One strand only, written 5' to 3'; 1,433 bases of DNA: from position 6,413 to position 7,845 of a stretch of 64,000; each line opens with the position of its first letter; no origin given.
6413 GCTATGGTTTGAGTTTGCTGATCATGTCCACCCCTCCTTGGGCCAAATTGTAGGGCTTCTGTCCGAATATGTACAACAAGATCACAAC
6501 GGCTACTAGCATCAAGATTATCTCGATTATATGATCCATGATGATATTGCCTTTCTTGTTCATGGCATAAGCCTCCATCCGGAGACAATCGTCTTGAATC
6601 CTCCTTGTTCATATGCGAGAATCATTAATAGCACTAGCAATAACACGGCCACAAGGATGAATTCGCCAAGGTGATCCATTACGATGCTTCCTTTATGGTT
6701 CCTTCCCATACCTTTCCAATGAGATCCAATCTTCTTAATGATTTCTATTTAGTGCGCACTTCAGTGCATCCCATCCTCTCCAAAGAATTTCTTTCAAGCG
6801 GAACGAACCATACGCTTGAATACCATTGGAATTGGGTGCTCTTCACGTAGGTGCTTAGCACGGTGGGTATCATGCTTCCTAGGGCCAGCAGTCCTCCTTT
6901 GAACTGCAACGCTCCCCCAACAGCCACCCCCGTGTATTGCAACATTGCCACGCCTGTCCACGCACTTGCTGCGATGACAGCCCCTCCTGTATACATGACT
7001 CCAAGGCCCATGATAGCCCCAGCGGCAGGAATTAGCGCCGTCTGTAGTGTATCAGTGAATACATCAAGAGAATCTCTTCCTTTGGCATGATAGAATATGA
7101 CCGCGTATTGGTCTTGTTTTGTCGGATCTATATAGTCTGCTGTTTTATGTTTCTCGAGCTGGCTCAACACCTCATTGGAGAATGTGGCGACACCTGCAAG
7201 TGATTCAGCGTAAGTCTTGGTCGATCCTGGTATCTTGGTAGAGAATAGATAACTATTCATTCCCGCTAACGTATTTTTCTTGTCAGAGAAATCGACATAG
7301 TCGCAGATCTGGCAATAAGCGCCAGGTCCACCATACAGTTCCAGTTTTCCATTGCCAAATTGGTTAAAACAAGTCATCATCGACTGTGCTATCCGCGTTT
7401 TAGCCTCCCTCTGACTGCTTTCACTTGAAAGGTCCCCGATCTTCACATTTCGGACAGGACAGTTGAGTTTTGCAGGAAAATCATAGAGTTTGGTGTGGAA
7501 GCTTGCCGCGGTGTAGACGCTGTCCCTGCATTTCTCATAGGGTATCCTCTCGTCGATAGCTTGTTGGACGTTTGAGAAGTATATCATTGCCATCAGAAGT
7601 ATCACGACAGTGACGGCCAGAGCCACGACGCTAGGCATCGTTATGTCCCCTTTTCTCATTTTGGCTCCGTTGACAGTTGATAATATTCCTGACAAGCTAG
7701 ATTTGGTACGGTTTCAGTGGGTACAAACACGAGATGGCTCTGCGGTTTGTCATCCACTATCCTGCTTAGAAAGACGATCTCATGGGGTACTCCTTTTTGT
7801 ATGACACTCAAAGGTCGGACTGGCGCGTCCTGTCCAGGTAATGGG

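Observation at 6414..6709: Two tandem unannotated 49-aa pilin-like mini-genes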

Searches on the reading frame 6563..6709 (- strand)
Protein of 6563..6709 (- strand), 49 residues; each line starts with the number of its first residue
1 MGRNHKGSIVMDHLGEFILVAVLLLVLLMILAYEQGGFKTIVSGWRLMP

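Call 6: search_protein_families(library=pfam, max_evalue=1, proteins=[window:6563-6709:-])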
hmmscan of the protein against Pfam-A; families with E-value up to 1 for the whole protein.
seq(49 aa): 0 families

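Call 9: find_encoding_contigs(protein=window:6563-6709:-, flank=10000)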
Protein seq(49 aa) (49 aa): 4 contigs read that carry it; 4 places shown.
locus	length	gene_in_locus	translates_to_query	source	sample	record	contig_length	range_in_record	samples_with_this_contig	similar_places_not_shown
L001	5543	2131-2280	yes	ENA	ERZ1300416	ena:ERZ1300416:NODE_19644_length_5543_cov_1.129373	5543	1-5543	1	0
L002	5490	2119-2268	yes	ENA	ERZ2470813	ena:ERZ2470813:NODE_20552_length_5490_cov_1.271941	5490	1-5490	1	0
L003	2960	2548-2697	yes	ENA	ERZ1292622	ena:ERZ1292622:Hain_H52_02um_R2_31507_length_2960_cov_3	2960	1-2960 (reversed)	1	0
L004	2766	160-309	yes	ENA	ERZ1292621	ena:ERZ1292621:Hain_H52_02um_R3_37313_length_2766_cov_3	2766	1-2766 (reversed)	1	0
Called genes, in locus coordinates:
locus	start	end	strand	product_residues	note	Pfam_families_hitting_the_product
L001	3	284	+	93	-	?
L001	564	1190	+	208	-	-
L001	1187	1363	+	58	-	-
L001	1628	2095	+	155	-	-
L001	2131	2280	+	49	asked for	-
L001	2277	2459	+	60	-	-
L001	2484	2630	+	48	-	-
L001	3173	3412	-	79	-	-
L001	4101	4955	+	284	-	-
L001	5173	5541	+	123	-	?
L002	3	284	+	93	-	?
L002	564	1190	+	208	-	-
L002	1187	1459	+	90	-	-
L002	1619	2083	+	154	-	-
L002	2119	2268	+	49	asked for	-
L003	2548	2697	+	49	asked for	-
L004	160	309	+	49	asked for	-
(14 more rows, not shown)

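Call 20: search_protein_families(library=ncbifam, max_evalue=1, proteins=[window:6563-6709:-])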
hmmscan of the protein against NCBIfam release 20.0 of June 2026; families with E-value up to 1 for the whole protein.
seq(49 aa): 0 families

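Call 22: search_protein_representatives(alignment_id=A1)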
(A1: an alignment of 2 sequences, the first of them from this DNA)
Query: 2 sequences, 54 profile positions. Proteins with E-value up to 0.001 (for the whole library): 5; up to 1e-10: 3; up to 1e-30: 0. The best 5 are listed.
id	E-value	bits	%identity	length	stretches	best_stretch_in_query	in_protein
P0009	5.1e-26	106.5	-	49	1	1-54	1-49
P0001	2.1e-25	104.5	-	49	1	1-54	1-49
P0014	3.5e-13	65.4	-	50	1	1-47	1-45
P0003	6.3e-09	51.8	-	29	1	1-31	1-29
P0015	3.7e-04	36.5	-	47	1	1-54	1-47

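Call 24: find_encoding_contigs(protein=P0014, flank=10000)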
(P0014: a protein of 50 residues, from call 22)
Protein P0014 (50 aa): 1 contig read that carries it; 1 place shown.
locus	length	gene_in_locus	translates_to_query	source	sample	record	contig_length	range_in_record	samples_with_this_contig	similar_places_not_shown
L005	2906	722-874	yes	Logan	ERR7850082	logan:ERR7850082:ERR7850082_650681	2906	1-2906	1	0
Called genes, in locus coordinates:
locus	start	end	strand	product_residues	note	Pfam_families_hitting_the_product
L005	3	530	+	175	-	?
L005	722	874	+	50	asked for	-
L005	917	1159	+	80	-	-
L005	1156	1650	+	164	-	-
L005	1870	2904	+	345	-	?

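Call 25: find_encoding_contigs(protein=P0015, flank=10000)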
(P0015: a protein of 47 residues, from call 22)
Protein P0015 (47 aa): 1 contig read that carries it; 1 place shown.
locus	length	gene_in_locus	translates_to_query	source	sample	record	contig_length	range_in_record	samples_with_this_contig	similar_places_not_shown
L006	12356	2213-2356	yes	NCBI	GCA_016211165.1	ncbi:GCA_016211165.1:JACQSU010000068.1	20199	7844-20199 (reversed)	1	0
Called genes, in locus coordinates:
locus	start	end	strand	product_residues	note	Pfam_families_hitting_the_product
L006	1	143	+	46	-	?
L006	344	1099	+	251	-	-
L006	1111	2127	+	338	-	-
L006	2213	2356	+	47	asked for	-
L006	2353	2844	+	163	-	-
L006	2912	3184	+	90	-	-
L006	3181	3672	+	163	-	-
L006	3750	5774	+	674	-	-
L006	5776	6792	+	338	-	PF01520:Amidase_3 (faint)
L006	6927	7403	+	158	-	-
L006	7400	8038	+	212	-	-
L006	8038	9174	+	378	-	-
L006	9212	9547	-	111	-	-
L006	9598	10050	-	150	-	PF00882:Zn_dep_PLPC (weak), PF04307:YdjM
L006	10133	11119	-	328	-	PF01336:tRNA_anti-codon, PF08646:Rep_fac-A_C (weak)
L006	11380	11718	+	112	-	-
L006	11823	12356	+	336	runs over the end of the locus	PF14520:HHH_5, PF00154:RecA_N, PF08423:Rad51, PF06745:ATPase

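Call 33: find_related_loci(query=A3, collection=viral_contigs, flank=6000)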
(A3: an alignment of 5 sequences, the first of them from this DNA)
Query A3 (49 aa) in viral_contigs; peptide patterns used: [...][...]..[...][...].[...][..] (x = any residue, [..] = any of these).
159 stretches matched a pattern, but none encodes a relative of the query by tblastn (E <= 1e-3).

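Call 34: find_homologous_proteins(query=A3, max_evalue=10)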
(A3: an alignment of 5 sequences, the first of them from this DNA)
Query A3 (5 sequences) (49 aa, profile of the alignment): 6 proteins with E <= 10 among 128 candidates.
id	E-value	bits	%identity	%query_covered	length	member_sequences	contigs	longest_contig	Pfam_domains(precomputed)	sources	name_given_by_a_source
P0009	8.0e-22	95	100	100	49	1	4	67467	-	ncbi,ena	-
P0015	2.9e-19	86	43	94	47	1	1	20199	-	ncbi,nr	ncbi:hypothetical protein HY641_04030 [Candidatus Woesearchaeota archaeon]|nr:hypothetical protein [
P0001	5.8e-16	76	42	78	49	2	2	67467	-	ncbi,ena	-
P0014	1.8e-14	71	73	31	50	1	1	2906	-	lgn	-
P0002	7.6e-12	63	50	53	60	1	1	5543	-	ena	-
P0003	7.6e-8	50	67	12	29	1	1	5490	-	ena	-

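Call 35: find_related_loci(query=A3, collection=metagenome_contigs, flank=8000)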
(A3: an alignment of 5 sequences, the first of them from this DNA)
Query A3 (49 aa) in metagenome_contigs; peptide patterns used: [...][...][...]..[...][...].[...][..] (x = any residue, [..] = any of these).
494 stretches matched a pattern, but none encodes a relative of the query by tblastn (E <= 1e-3).

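Call 42: search_solved_structures(query=A3, max_evalue=10, show_alignments=3)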
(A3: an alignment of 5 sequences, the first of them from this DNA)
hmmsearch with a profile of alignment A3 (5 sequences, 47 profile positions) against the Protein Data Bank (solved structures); distinct sequences matched with E-value up to 10: 1.
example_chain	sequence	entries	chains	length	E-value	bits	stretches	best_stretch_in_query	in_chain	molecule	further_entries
7mbz_A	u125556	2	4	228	0.44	13.7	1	14-34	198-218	ABC transporter, permease protein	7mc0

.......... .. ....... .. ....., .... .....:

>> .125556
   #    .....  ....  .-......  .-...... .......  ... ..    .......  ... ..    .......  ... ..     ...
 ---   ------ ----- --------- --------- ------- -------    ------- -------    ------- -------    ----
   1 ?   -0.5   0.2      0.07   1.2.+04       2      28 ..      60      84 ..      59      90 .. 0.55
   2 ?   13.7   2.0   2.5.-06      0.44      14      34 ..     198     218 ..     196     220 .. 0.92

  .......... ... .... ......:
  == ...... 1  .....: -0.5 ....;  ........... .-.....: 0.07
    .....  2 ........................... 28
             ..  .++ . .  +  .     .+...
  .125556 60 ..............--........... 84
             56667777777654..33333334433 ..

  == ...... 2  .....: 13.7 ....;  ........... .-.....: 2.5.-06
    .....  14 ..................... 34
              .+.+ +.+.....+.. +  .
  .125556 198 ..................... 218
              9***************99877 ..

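Call 48: search_protein_families(library=pfam, alignment_id=A3, max_evalue=10)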
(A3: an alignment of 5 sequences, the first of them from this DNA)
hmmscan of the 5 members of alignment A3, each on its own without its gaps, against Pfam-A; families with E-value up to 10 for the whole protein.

A. member 1, seq(49 aa): 0 families

B. families by the number of members that match (of 5 scanned): 7 families
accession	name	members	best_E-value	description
PF16982.10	Flp1_like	1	0.0082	Putative Flagellin, Flp1-like, domain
PF03845.19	Spore_permease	1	0.016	Spore germination protein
PF20456.3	DUF6709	1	0.069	Family of unknown function (DUF6709)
PF10717.14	ODV-E18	1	0.086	Occlusion-derived virus envelope protein ODV-E18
PF14991.11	MLANA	1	0.098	Protein melan-A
PF05568.16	ASFV_J13L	1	0.16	African swine fever virus J13L protein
PF07125.16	DUF1378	1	0.31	Protein of unknown function (DUF1378)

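Call 62: predict_structure(alignment_id=A5)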
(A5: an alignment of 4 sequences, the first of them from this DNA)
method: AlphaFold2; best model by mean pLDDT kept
length: 49 residues; sequences in the alignment: 4
mean_pLDDT: 72.0   pTM: 0.39
mean pLDDT of the five models: 72.0, 71.9, 70.4, 70.2, 68.3
residues with pLDDT >= 90: 9; 70-90: 16; 50-70: 23; < 50: 1
segments of 3 or more residues with pLDDT < 50: none
pLDDT, mean of each block of 10 residues (from residue 1): 60 85 89 67 57
secondary structure, 60 per line:
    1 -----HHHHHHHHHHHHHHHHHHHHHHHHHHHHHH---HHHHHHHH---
elements in order: H6-35 H39-46

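Call 64: fold_search(model_id=the predicted structure, library=pdb)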
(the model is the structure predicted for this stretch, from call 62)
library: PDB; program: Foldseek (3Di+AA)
matches with E <= 10: 0; with E <= 0.001: 0
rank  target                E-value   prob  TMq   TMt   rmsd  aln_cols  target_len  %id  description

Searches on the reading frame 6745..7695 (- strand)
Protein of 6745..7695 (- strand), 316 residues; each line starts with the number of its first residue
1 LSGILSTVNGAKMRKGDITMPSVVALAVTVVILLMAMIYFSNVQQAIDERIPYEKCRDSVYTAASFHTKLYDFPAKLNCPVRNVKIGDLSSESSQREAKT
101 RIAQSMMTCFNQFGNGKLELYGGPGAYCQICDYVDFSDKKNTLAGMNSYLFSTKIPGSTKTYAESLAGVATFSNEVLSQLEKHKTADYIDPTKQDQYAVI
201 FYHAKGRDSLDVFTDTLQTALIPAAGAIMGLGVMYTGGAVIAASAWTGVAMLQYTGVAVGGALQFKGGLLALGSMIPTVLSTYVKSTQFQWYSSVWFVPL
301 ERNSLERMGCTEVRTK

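Call 6: search_protein_families(library=pfam, max_evalue=1, proteins=[window:6745-7695:-])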
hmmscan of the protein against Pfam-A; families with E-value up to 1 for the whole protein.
window:6745-7695:- (316 aa): 0 families

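Call 10: find_encoding_contigs(protein=window:6745-7662:-, flank=10000)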
Protein window:6745-7662:- (305 aa): no gene with exactly this product is on record in the collection.

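Call 13: find_homologous_proteins(query=window:6748-7659:-, max_evalue=0.001)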
Query window:6748-7659:- (304 aa): 1 proteins with E <= 0.001 among 6987 candidates.
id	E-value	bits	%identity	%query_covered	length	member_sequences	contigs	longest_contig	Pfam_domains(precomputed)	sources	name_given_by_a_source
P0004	2.9e-200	682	100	100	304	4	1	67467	-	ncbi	-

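Call 20: search_protein_families(library=ncbifam, max_evalue=1, proteins=[window:6748-7659:-])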
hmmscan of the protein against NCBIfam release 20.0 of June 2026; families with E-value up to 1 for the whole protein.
window:6748-7659:- (304 aa): 1 family
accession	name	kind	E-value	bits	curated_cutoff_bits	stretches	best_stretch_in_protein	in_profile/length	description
TIGR01448.2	helicase_RecD2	equivalog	0.2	9.8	500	1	127-196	68-136/713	SF1B family DNA helicase RecD2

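Call 30: find_related_loci(query=A2, collection=genome_contigs, flank=6000)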
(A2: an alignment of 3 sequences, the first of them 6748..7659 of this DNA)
Query A2 (304 aa) in genome_contigs; peptide patterns used: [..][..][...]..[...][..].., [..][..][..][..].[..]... (x = any residue, [..] = any of these).
47 stretches matched a pattern; 1 encode a relative of the query (tblastn E <= 1e-3); 1 distinct loci.
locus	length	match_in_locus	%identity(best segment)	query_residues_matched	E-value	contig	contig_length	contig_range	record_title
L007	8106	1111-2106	32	1-304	1e-52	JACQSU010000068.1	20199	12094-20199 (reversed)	MAG: Candidatus Woesearchaeota archaeon isolate NC_groundwater_1393_Ag_S-0.2um_49_28 S_p2_S4_coassembly_k141_3200491, wh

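Call 69: find_related_loci(query=A2, collection=viral_contigs, flank=8000)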
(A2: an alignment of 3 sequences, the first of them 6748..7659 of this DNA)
Query A2 (304 aa) in viral_contigs; peptide patterns used: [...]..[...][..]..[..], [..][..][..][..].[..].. (x = any residue, [..] = any of these).
135 stretches matched a pattern, but none encodes a relative of the query by tblastn (E <= 1e-3).
